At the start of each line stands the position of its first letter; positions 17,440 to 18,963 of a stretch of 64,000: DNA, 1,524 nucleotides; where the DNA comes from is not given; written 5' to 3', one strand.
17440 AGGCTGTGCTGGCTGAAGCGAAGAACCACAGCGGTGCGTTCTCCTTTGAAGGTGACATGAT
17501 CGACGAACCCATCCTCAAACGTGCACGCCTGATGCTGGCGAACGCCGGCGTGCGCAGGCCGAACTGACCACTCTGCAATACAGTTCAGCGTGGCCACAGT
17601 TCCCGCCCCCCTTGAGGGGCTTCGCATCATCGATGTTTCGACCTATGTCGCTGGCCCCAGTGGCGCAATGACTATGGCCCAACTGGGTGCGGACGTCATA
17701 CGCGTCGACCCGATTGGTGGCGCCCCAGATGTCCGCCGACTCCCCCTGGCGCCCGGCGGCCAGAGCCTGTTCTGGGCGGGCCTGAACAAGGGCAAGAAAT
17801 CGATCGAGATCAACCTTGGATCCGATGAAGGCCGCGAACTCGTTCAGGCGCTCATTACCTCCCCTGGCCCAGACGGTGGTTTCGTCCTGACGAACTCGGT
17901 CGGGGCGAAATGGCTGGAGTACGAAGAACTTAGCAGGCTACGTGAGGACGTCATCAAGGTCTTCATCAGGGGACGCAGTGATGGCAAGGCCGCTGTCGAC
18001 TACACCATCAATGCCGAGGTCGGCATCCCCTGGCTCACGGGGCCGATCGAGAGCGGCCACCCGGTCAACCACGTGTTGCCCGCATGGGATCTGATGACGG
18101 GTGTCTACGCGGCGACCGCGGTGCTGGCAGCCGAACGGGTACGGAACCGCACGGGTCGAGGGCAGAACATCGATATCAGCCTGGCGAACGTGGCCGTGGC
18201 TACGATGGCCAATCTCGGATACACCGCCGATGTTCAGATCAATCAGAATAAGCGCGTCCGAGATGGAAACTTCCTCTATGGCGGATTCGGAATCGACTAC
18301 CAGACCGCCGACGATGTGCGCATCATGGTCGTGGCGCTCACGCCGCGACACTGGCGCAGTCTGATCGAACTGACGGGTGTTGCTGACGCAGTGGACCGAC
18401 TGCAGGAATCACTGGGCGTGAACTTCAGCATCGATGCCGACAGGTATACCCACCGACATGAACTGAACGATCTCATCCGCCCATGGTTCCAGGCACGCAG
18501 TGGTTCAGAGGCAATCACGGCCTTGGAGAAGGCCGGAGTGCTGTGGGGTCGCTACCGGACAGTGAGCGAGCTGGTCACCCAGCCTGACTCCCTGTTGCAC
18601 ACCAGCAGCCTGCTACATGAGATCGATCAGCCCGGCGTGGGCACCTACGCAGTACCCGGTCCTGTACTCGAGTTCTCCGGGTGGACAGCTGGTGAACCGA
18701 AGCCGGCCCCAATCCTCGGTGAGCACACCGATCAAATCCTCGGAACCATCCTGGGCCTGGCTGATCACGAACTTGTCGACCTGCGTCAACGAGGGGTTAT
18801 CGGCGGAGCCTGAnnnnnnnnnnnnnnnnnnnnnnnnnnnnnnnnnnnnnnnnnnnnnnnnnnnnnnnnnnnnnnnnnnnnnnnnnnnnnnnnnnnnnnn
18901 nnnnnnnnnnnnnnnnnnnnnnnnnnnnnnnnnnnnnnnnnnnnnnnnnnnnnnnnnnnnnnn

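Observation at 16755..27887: Possible hybrid C5-dicarboxylate route: ethylmalonyl-CoA-type genes plus Mct within 11 kb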

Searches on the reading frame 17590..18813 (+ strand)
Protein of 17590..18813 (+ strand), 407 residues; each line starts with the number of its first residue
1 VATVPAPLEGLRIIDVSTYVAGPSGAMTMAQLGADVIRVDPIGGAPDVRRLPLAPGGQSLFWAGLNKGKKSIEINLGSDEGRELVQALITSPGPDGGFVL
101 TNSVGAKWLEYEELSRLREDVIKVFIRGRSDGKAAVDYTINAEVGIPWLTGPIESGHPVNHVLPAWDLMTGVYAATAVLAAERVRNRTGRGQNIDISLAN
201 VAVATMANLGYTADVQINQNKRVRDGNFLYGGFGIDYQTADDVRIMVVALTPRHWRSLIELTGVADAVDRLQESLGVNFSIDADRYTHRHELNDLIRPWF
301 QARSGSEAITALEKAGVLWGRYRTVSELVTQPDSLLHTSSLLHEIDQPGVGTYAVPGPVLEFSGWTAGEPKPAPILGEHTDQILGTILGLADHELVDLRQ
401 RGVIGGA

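Call 3: search_protein_families(library=pfam, proteins=[window:17590-18813:+])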
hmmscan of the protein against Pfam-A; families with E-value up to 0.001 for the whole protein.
window:17590-18813:+ (407 aa): 1 family
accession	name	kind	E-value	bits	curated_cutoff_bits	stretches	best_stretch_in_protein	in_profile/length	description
PF02515.22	CoA_transf_3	-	2.5e-61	208.3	23.3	1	8-380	1-366/366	CoA-transferase family III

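Call 4: search_protein_families(library=ncbifam, proteins=[window:17590-18813:+])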
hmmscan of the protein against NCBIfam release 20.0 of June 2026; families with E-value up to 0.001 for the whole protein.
window:17590-18813:+ (407 aa): 7 families
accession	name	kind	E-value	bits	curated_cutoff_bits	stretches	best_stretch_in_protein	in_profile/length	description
TIGR04253.1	mesacon_CoA_iso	equivalog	2.7e-122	408.7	725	1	8-406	3-402/403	2-methylfumaryl-CoA isomerase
NF003809.0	PRK05398.1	subfamily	2.1e-34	118.8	442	2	6-201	3-203/416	formyl-CoA transferase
NF041294.1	Scnl_mescCoAtase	equivalog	1.7e-33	116.4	700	1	8-384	4-380/381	succinyl-CoA:mesaconate CoA-transferase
TIGR03253.1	oxalate_frc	equivalog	2.7e-31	108.7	504.2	1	6-404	2-416/416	formyl-CoA transferase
NF052585.1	SucGlutTfsCaiB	equivalog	3.3e-31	108.3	750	1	4-385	4-386/394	succinate--glutarate CoA-transferase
NF008511.0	PRK11430.1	equivalog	1.1e-18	67.6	522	1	6-383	8-375/381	CoA:oxalate CoA-transferase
NF002914.1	PRK03525.1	equivalog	7e-08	31.8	413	1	7-204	9-204/400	L-carnitine CoA-transferase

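Call 8: search_solved_structures(query=window:17590-18813:+, max_evalue=1e-10)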
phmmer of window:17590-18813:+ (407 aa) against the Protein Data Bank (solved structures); distinct sequences matched with E-value up to 1e-10: 24.
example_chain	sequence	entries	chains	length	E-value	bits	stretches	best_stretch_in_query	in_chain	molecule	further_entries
8apq_A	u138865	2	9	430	1.8e-115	389.3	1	8-406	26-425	2-methylfumaryl-CoA isomerase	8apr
7xkg_A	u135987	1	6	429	1.4e-113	383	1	7-406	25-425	Acyl-CoA transferase/carnitine dehydratase-like protein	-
9br6_A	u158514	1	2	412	9.3e-40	139.9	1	6-404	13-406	Succinate--hydroxymethylglutarate CoA-transferase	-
9br7_A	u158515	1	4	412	7.8e-39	136.9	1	6-404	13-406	Succinate--hydroxymethylglutarate CoA-transferase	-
10uh_A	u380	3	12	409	2.2e-31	112.4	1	6-404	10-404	Formyl-coenzyme a transferase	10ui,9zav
3ubm_A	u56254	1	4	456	7e-23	84.3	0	278-402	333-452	Formyl-CoA:oxalate CoA-transferase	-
1pqy_A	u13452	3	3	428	1.2e-22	83.6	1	4-201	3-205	Hypothetical protein yfdW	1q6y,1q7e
1pt5_A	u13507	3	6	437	5.8e-22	81.3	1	5-201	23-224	Hypothetical protein yfdW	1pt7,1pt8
2vjq_A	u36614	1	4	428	1.9e-21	79.6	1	6-201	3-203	FORMYL-COENZYME A TRANSFERASE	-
2vjo_A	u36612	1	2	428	2e-21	79.6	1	6-201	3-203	FORMYL-COENZYME A TRANSFERASE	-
2vjp_A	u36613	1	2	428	3.4e-21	78.8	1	6-201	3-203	FORMYL-COENZYME A TRANSFERASE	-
2vjn_A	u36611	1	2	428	3.7e-21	78.7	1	6-201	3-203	FORMYL-COENZYME A TRANSFERASE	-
2vjk_A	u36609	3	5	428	3.8e-21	78.6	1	6-201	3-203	FORMYL-COENZYME A TRANSFERASE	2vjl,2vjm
1t4c_A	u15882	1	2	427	4.9e-21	78.3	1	6-201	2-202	Formyl-CoA:oxalate CoA-transferase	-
1p5h_A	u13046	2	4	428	7.1e-21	77.7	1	6-201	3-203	Formyl-coenzyme A transferase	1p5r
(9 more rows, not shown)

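Call 36: find_related_loci(query=window:17590-18813:+, collection=genome_contigs, flank=10000)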
Query window:17590-18813:+ (407 aa) in genome_contigs; peptide patterns used: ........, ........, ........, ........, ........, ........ (x = any residue, [..] = any of these).
101 stretches matched a pattern; 8 encode a relative of the query (tblastn E <= 1e-3); 8 distinct loci.
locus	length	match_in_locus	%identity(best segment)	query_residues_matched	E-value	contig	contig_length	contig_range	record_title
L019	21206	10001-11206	85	5-406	0e+0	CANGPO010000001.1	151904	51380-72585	MAG: Actinobacteria bacterium isolate Jr-7aug17-86 genome assembly, contig: Jr-7aug17-C122, whole genome shotgun sequenc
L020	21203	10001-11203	84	6-406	0e+0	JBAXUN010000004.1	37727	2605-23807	MAG: Actinomycetes bacterium isolate ELA662 MAG662_4, whole genome shotgun sequence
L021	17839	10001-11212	84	3-406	0e+0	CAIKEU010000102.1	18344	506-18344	uncultured bacterium isolate Umea2p1_bin-0293 genome assembly, contig: bin-0293:102/106, whole genome shotgun sequence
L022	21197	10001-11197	47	3-405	3e-119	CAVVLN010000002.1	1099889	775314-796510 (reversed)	MAG: uncultured Actinomycetota bacterium isolate MFD03399.bin.1.21 genome assembly, contig: contig_15093, whole genome s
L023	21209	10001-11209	46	1-407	4e-112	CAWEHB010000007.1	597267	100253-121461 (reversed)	MAG: uncultured Actinomycetota bacterium isolate MFD03044.bin.2.59 genome assembly, contig: contig_3348, whole genome sh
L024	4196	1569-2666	49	6-373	2e-110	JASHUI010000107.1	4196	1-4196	MAG: Streptosporangiaceae bacterium isolate JOPF175 JOPF_A011_contig_10415, whole genome shotgun sequence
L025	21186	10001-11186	51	7-405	8e-97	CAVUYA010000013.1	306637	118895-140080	MAG: uncultured Actinomycetota bacterium isolate MFD05841.bin.2.51 genome assembly, contig: contig_19972, whole genome s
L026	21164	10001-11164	27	7-404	9e-30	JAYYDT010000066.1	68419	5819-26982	MAG: Pseudomonadota bacterium isolate XS_MAG44 XS_MAG44_0066, whole genome shotgun sequence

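Call 40: search_protein_families(library=pfam, proteins=[L022:9170-9916:+, L022:11239-12345:+, L022:12470-13612:+, L023:9309-10004:+, L023:11376-12869:+, L025:9264-9992:+, L025:12424-13059:+, L024:810-1523:+, L024:2903-3694:+, L022:7999-8937:-], max_evalue=0.00001)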
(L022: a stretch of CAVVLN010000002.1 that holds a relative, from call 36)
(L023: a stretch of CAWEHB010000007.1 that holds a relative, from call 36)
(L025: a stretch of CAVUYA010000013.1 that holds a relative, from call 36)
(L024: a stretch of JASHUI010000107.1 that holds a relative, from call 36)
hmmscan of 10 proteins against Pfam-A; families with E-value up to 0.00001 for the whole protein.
L022:9170-9916:+ (248 aa): 0 families

L022:11239-12345:+ (368 aa): 2 families
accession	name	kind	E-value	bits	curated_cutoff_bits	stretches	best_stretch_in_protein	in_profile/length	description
PF03466.25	LysR_substrate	-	5.7e-43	147.2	28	1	88-252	3-169/209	LysR substrate binding domain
PF00126.33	HTH_1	-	4.9e-24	84.5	26.6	1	3-62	1-60/60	Bacterial regulatory helix-turn-helix protein, lysR family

L022:12470-13612:+ (380 aa): 0 families

L023:9309-10004:+ (231 aa): 0 families

L023:11376-12869:+ (497 aa): 1 family
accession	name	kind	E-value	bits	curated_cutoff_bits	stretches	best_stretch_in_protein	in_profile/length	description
PF00171.27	Aldedh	-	2.7e-178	593.7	23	1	27-482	6-461/461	Aldehyde dehydrogenase family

L025:9264-9992:+ (242 aa): 0 families

L025:12424-13059:+ (211 aa): 1 family
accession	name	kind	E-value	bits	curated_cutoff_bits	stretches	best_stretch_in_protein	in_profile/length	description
PF00171.27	Aldedh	-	8.9e-57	193.1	23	1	26-204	6-181/461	Aldehyde dehydrogenase family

L024:810-1523:+ (237 aa): 0 families

L024:2903-3694:+ (263 aa): 0 families

L022:7999-8937:- (312 aa): 0 families

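Call 43: search_protein_families(library=ncbifam, proteins=[L023:9309-10004:+, L025:11224-12414:+, L023:11376-12869:+, L022:9998-11206:+, L022:13522-14880:-, L022:15507-16634:-, L022:16135-18114:+, L022:6384-8072:+, L022:5582-6907:-, L022:12635-13525:-], max_evalue=0.01)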
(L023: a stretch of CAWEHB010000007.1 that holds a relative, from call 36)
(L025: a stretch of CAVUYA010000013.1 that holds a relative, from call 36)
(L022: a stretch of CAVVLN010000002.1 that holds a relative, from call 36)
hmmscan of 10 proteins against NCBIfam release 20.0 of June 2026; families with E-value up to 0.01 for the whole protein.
L023:9309-10004:+ (231 aa): 1 family
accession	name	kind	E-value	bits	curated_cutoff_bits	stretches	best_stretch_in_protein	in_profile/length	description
TIGR03354.1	VI_FHA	hypoth_equivalog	3.6e-05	23.8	120.25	1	20-106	26-103/420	type VI secretion system-associated FHA domain protein TagH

L025:11224-12414:+ (396 aa): 23 families
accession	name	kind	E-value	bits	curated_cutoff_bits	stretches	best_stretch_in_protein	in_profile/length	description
NF042972.1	AcrlCoAredClosAcrC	equivalog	6.9e-103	344.2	640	1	9-390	5-377/378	acryloyl-CoA reductase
NF043006.1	CyhCrbnylCoADH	equivalog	9.7e-79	265.1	650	1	13-391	8-377/380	cyclohexane-1-carbonyl-CoA dehydrogenase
NF042439.1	SulpropCoADesulf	equivalog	1.3e-78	264.4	600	1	20-391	4-372/379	3-sulfinopropanoyl-CoA desulfinase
NF045552.1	GlutCoADH_Des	equivalog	4.9e-74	249.8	470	1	18-386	14-376/387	glutaryl-CoA dehydrogenase Acd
NF058590.1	AcCoDHFadEBacil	equivalog_domain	4.2e-71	240.2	600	1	8-392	20-413/586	acyl-CoA dehydrogenase FadE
NF008997.0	PRK12341.1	equivalog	9.3e-68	229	537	1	9-394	5-381/382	acyl-CoA dehydrogenase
TIGR03207.1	cyc_hxne_CoA_dh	equivalog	9.9e-60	202.2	575.35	1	16-387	8-369/372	cyclohexanecarboxyl-CoA dehydrogenase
NF045652.1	ProlPCPDhRedW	equivalog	3.3e-52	177.6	650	1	18-385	9-369/376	L-prolyl-[peptidyl-carrier protein] dehydrogenase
NF002885.1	PRK03354.1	equivalog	7e-51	173.4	540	1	9-394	5-378/378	crotonobetainyl-CoA dehydrogenase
NF053553.1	prodigi_MBC_PigA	equivalog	2.1e-48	165.3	500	1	9-389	5-379/381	prodigiosin MBC biosynthesis dehydrogenase PigA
NF052270.1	Staph_DH_FadE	equivalog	2.2e-42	145.2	600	1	6-389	18-393/400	acyl-CoA dehydrogenase FadE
NF049984.1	Rv1679_FadE16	equivalog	8.3e-33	114.1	600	1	32-368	16-344/371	Rv1679 family acyl-CoA dehydrogenase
NF007000.1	PRK09463.1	subfamily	4.7e-32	111.2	600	1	39-378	72-423/726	acyl-CoA dehydrogenase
NF009586.0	PRK13026.1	subfamily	1.4e-26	93.1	608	2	29-144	94-214/777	acyl-CoA dehydrogenase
TIGR04022.1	sulfur_SfnB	equivalog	9.4e-25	87.3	430.9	1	26-331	19-313/391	SfnB family sulfur acquisition oxidoreductase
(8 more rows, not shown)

L023:11376-12869:+ (497 aa): 43 families (the best 25 are shown)
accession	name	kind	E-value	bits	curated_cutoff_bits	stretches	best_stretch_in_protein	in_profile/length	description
TIGR01804.1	BADH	equivalog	2.7e-159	530.6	668.6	1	17-480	2-467/467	betaine-aldehyde dehydrogenase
NF009725.0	PRK13252.1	equivalog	6.4e-147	489.9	593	1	15-487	9-482/488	betaine-aldehyde dehydrogenase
NF045736.1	PaDhStyDRhodo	equivalog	1.6e-146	488.7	800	1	15-484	5-477/479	phenylacetaldehyde dehydrogenase StyD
TIGR02299.1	HpaE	equivalog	3.6e-146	487.6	638.35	1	15-486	3-478/488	5-carboxymethyl-2-hydroxymuconate semialdehyde dehydrogenase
NF045735.1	PaDhStyDPseudo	equivalog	8.7e-146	486.4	850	1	15-484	5-481/483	phenylacetaldehyde dehydrogenase StyD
NF010000.0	PRK13473.1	subfamily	7.3e-140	466.7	615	1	15-485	5-473/475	aminobutyraldehyde dehydrogenase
TIGR03216.1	OH_muco_semi_DH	equivalog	2.8e-129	431.8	693.25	1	17-485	5-480/481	2-hydroxymuconic semialdehyde dehydrogenase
NF050026.1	AcaldDHExaC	equivalog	1.9e-127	426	900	1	16-485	19-494/503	acetaldehyde dehydrogenase ExaC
NF007352.0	PRK09847.1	equivalog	7.3e-127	423.9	850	1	14-486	21-493/495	aldehyde dehydrogenase PuuC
TIGR01780.1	SSADH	subfamily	1.6e-126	422.8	646.35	1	33-480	2-448/448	succinate-semialdehyde dehydrogenase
NF006916.0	PRK09407.1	equivalog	1.5e-119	400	521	1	25-484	31-492/526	succinic semialdehyde dehydrogenase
NF052305.1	DioxValDhHalo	equivalog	5.8e-117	391.5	750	1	16-484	8-481/483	2,5-dioxovalerate dehydrogenase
NF042993.1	AlphKGSA_gudD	equivalog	5.7e-116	388.1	770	1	16-484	7-480/481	alpha-ketoglutaric semialdehyde dehydrogenase GucD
NF007497.0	PRK10090.1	equivalog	7.8e-109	364.6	500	1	13-485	7-478/480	aldehyde dehydrogenase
NF008415.0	PRK11241.1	equivalog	1.9e-107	359.9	828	1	16-484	14-480/482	NADP-dependent succinate-semialdehyde dehydrogenase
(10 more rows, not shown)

L022:9998-11206:+ (402 aa): 7 families
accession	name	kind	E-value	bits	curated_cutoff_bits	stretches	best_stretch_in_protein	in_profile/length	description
TIGR04253.1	mesacon_CoA_iso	equivalog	1.5e-119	399.7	725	1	7-398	3-399/403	2-methylfumaryl-CoA isomerase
NF003809.0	PRK05398.1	subfamily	1e-29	103.4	442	2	4-205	2-208/416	formyl-CoA transferase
NF041294.1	Scnl_mescCoAtase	equivalog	1.5e-27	96.7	700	1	7-357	4-356/381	succinyl-CoA:mesaconate CoA-transferase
NF052585.1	SucGlutTfsCaiB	equivalog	4.6e-27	94.6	750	1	3-382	4-388/394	succinate--glutarate CoA-transferase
TIGR03253.1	oxalate_frc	equivalog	2.3e-26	92.5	504.2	2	5-205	2-207/416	formyl-CoA transferase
NF008511.0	PRK11430.1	equivalog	9.7e-17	61.1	522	1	5-260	8-265/381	CoA:oxalate CoA-transferase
NF002914.1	PRK03525.1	equivalog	8e-09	34.9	413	1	5-399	8-397/400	L-carnitine CoA-transferase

L022:13522-14880:- (452 aa): 11 families
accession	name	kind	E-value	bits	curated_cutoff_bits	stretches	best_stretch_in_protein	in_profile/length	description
TIGR00797.1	matE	subfamily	3.7e-81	273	147.4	1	31-421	1-396/396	MATE family efflux transporter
NF007690.0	PRK10367.1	equivalog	9.6e-31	107.1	409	1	21-442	7-431/441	MATE family efflux transporter DinF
NF041358.1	GntT_guanitoxin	equivalog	1.1e-16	60.9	525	1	27-437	17-432/438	guanitoxin biosynthesis MATE family efflux transporter GntT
NF007562.1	PRK10189.1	equivalog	3.4e-16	59.1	465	1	14-446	18-464/470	EmmdR/YeeO family multidrug/toxin efflux MATE transporter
NF001214.0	PRK00187.1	equivalog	3.6e-15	55.9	449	1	25-437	12-439/464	NorM family multidrug efflux MATE transporter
NF007130.1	PRK09575.1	equivalog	1.6e-08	34.2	445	1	23-334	6-322/435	MATE family efflux transporter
NF045578.1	export_MbnM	equivalog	1.7e-07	30.6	285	1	31-263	8-235/410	methanobactin export MATE transporter MbnM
NF052396.1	MATE_WgkD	equivalog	3.5e-07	29.5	510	1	24-425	4-409/428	tryglysin-associated MATE efflux transporter WgkD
NF041801.1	MATE_SolL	equivalog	5.7e-07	28.7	780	1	23-440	20-448/458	solanimycin export family MATE transporter SolL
NF000131.1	MATE_multi_MepA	equivalog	3.7e-06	26.4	850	1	71-437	65-437/451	multidrug efflux MATE transporter MepA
NF000217.1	MATE_multi_FepA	equivalog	0.0049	16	900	1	27-359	19-355/443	multidrug efflux MATE transporter FepA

L022:15507-16634:- (375 aa): 11 families
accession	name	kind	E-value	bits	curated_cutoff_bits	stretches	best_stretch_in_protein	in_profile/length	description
TIGR02483.1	PFK_mixed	subfamily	8.4e-148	491.7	430.55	1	30-355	1-324/325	phosphofructokinase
NF002872.1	PRK03202.1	subfamily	4.8e-125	416.8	253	1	29-373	1-321/323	ATP-dependent 6-phosphofructokinase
NF010674.0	PRK14071.1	equivalog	1.5e-100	336.6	544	1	28-365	4-344/360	ATP-dependent 6-phosphofructokinase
TIGR02482.1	PFKA_ATP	equivalog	2.6e-87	292.6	371.35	1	30-355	1-300/301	6-phosphofructokinase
TIGR02478.1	6PF1K_euk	equivalog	1.5e-64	218.5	708.4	2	150-362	140-343/744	6-phosphofructokinase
NF005301.0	PRK06830.1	equivalog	2.6e-59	200.9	400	1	27-364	80-424/445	ATP-dependent 6-phosphofructokinase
NF041103.1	PFKA_PPi_Ttgales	equivalog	1e-50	173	550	1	31-354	1-345/407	diphosphate--fructose-6-phosphate 1-phosphotransferase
NF010675.0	PRK14072.1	subfamily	3.9e-47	160.9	273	1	35-359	10-352/416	diphosphate--fructose-6-phosphate 1-phosphotransferase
NF005482.0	PRK07085.1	subfamily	6.1e-29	101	446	1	7-228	52-277/558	diphosphate--fructose-6-phosphate 1-phosphotransferase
TIGR02477.1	PFKA_PPi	equivalog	2.3e-26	92.4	587.95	1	20-228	58-271/539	diphosphate--fructose-6-phosphate 1-phosphotransferase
NF005121.0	PRK06555.1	equivalog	5.2e-21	74.8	395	1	29-213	4-205/404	pyrophosphate--fructose-6-phosphate 1-phosphotransferase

L022:16135-18114:+ (659 aa): 12 families
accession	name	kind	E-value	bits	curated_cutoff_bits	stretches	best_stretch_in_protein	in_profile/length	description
TIGR01311.1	glycerol_kin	equivalog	5.4e-179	595.6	590.35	1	159-653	3-496/496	glycerol kinase GlpK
NF000756.0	PRK00047.1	subfamily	9.9e-179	594.8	498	1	159-655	7-499/502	glycerol kinase GlpK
TIGR01312.1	XylB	equivalog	3.5e-64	217.1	380.25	1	161-643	2-472/481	xylulokinase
NF011601.0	PRK15027.1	equivalog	9.4e-36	123.2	912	1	160-649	3-474/484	xylulokinase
TIGR01314.1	gntK_FGGY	equivalog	2.1e-30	105.8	648.55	1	159-632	2-471/505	gluconokinase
NF008187.0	PRK10939.1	equivalog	4.8e-21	75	528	2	566-648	414-497/521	autoinducer-2 kinase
TIGR02628.1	fuculo_kin_coli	equivalog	2.4e-19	69.6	470.9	1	159-628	3-459/465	L-fuculokinase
TIGR01315.1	5C_CHO_kinase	subfamily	2.4e-16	59.5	408.7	2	483-616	372-497/541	FGGY family pentulose kinase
NF003154.0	PRK04123.1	equivalog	5.1e-10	38.7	428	1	488-619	379-500/554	ribulokinase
NF007925.0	PRK10640.1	equivalog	5e-09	35.1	639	1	250-366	100-210/489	rhamnulokinase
TIGR02627.1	rhamnulo_kin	equivalog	3.8e-08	32.3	527.95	1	249-374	93-212/454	rhamnulokinase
TIGR01234.1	L-ribulokinase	equivalog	1.8e-07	30.3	583.25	1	478-641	362-517/536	ribulokinase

L022:6384-8072:+ (562 aa): 19 families
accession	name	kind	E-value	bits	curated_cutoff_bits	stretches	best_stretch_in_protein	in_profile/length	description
NF006185.0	PRK08320.1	subfamily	1.3e-43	149.3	363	1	240-501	6-268/292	branched-chain amino acid aminotransferase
TIGR01122.1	ilvE_I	equivalog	2.5e-38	132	245.55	1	240-500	1-268/298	branched-chain-amino-acid transaminase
NF005146.0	PRK06606.1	equivalog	1.3e-33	116.3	279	1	238-502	8-278/307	branched-chain amino acid transaminase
TIGR01121.1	D_amino_aminoT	equivalog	3e-27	95.5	277.45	1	249-501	12-260/276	D-amino-acid transaminase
NF005209.0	PRK06680.1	subfamily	3.8e-27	94.9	320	1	239-503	5-268/286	D-amino-acid transaminase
NF005726.0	PRK07544.1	equivalog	2.8e-26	92.3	396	1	237-492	11-267/295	branched-chain amino acid aminotransferase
NF009126.0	PRK12479.1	equivalog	1.7e-25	89.8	518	1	242-499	9-267/299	branched-chain-amino-acid transaminase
NF005888.0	PRK07849.1-3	equivalog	1.7e-22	79.7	273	2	408-504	183-282/298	aminodeoxychorismate lyase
NF005800.0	PRK07650.1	equivalog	1.9e-22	79.9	308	1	243-496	7-257/290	aminodeoxychorismate lyase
NF009896.0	PRK13356.1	equivalog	8.1e-16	58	262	1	265-497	36-267/287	branched-chain amino acid aminotransferase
NF004761.0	PRK06092.1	equivalog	3.1e-13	49.6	260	1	250-492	9-248/268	aminodeoxychorismate lyase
TIGR03461.1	pabC_Proteo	equivalog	1.4e-12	47.4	176.85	1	249-492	6-246/262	aminodeoxychorismate lyase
NF005886.0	PRK07849.1-1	equivalog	1.6e-12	47.3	253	1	257-500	32-276/291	aminodeoxychorismate lyase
NF009066.0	PRK12400.1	equivalog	2.6e-09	36.9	538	1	253-496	23-262/290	D-amino-acid transaminase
NF009897.0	PRK13357.1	equivalog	6.3e-08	31.8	307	1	396-492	209-315/358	branched-chain amino acid aminotransferase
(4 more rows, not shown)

L022:5582-6907:- (441 aa): 4 families
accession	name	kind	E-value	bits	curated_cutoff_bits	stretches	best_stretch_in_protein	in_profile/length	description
TIGR00342.1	TIGR00342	equivalog_domain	3.7e-88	296.1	264.5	1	48-417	2-370/373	tRNA uracil 4-sulfurtransferase ThiI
NF006222.0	PRK08349.1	subfamily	9.4e-40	136.6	251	1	223-413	2-192/198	hypothetical protein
NF001138.1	PRK00143.1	equivalog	0.0047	15.9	284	1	224-249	2-27/345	tRNA 2-thiouridine(34) synthase MnmA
TIGR00364.1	TIGR00364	equivalog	0.009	15.6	150.3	0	224-253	1-30/201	7-cyano-7-deazaguanine synthase QueC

L022:12635-13525:- (296 aa): 18 families
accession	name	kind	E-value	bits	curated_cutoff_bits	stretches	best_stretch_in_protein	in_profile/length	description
NF010703.0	PRK14103.1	equivalog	8.4e-12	45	320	1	52-187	2-122/256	trans-aconitate 2-methyltransferase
NF043040.1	corrin_prot_MT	hypoth_equivalog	4.7e-11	42.5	180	1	66-209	26-167/216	corrinoid protein-associated methyltransferase CpaM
TIGR02072.1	BioC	equivalog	1.4e-07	31.6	184.95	1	82-188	35-131/244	malonyl-ACP O-methyltransferase BioC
NF045667.1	MTase_DVU1556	equivalog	3.5e-06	26.6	155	1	80-201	21-131/213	DVU_1556 family methyltransferase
NF002463.0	PRK01683.1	equivalog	6.4e-06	26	297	1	51-187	3-126/258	trans-aconitate 2-methyltransferase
TIGR03534.1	RF_mod_PrmC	equivalog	6e-05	22.6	199.1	1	70-119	76-126/253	peptide chain release factor N(5)-glutamine methyltransferase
TIGR00740.1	TIGR00740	equivalog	0.00015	21.5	193.3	1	56-194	29-164/239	carboxy-S-adenosyl-L-methionine synthase CmoA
NF041820.1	daptide_MTase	equivalog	0.00055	19.5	175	1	71-188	30-141/243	daptide-type RiPP biosynthesis methyltransferase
TIGR02469.1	CbiT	equivalog_domain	0.00067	19.9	78.3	1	81-116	19-54/124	precorrin-6Y C5,15-methyltransferase (decarboxylating) subunit CbiT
TIGR03704.1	PrmC_rel_meth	equivalog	0.00086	18.8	248.8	1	59-130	64-135/251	putative protein N(5)-glutamine methyltransferase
NF011995.0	PRK15451.1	equivalog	0.00092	18.8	285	1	58-194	34-167/247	carboxy-S-adenosyl-L-methionine synthase CmoA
TIGR04290.1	meth_Rta_06860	hypoth_equivalog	0.0028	17.1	300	1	85-139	53-102/226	TIGR04290 family methyltransferase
TIGR00406.1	prmA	equivalog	0.0032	17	183.15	1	80-118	158-195/288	50S ribosomal protein L11 methyltransferase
NF050150.1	RiPP_MTase_ApyS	equivalog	0.005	16.1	400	1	85-124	145-184/323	RiPP biosynthesis methyltransferase ApyS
TIGR04074.1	bacter_Hen1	equivalog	0.0069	14.9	340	0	48-113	252-314/462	3' terminal RNA ribose 2'-O-methyltransferase Hen1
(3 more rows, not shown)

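Call 44: find_homologous_proteins(query=window:17590-18813:+, max_evalue=1e-60)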
Query window:17590-18813:+ (407 aa): 5812 proteins with E <= 1e-60 among 8000 candidates; the best 120 are listed.
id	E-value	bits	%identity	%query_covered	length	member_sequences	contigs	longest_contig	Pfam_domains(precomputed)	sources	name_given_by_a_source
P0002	1.1e-269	912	100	100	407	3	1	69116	PF02515.23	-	-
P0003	2.6e-268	908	100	100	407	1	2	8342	PF02515.23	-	-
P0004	1.2e-267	905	99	100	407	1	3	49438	PF02515.23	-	-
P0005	5.7e-267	903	99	100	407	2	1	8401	PF02515.23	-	-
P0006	4.0e-240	815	87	99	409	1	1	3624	PF02515.23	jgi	-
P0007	4.2e-240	815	87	99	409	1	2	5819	PF02515.23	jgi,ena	jgi:2-methylfumaryl-CoA isomerase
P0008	6.3e-239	811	87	99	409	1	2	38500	PF02515.23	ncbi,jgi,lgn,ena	jgi:2-methylfumaryl-CoA isomerase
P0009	1.7e-231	786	85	99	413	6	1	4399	PF02515.23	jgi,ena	-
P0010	2.1e-230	783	85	99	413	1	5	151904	PF02515.23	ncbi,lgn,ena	-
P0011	9.0e-228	774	84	99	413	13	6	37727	PF02515.23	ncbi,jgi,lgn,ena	ncbi:MAG: CoA transferase [Actinomycetes bacterium]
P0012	3.7e-226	769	84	99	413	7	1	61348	PF02515.23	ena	-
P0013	1.5e-202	691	73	100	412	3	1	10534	PF02515.23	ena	-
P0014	1.1e-200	685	73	99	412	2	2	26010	PF02515.23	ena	-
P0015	1.3e-199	681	73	99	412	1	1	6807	PF02515.23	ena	-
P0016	6.1e-199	679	74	99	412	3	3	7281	PF02515.23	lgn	-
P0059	1.6e-155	536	60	98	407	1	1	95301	PF02515.23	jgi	jgi:2-methylfumaryl-CoA isomerase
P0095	5.8e-144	498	55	100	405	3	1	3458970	PF02515.23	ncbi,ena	-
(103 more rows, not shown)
